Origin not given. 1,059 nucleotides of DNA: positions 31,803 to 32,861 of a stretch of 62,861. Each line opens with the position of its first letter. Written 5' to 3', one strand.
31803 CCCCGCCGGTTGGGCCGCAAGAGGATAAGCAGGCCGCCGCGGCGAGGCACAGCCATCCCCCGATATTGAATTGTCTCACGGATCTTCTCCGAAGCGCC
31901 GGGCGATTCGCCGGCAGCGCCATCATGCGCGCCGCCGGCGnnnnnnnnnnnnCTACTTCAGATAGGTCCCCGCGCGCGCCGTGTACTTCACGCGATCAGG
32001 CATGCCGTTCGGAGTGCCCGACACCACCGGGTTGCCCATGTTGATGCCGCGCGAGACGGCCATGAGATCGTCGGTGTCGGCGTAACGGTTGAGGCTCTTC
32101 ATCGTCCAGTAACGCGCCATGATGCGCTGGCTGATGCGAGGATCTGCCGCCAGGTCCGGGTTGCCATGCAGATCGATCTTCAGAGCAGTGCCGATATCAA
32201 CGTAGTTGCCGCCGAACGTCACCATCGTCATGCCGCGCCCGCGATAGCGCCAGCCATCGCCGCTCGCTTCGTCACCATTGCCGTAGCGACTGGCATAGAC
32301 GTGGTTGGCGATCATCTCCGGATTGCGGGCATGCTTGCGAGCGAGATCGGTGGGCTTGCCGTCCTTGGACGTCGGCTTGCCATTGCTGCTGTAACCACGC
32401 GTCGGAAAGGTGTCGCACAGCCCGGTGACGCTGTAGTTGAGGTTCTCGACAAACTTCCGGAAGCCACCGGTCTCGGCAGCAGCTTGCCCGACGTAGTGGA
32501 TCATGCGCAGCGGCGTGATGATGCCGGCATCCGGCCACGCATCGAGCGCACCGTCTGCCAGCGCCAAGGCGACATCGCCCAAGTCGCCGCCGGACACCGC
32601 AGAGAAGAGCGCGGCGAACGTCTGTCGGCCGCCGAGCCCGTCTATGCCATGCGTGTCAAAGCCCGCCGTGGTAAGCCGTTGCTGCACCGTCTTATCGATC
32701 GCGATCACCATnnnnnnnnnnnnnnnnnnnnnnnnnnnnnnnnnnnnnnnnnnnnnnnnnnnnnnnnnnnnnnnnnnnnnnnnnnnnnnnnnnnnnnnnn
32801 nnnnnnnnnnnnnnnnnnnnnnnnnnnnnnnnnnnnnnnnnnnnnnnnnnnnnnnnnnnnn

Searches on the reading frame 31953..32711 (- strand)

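Call 45: search_protein_families(library=pfam, proteins=[window:31953-32711:-], max_evalue=0.001)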
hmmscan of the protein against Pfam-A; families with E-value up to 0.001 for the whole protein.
window:31953-32711:- (252 aa): 1 family
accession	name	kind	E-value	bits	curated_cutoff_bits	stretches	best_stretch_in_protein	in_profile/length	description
PF00182.24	Glyco_hydro_19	-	0.00017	21.9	25.5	1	151-205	102-157/232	Chitinase class I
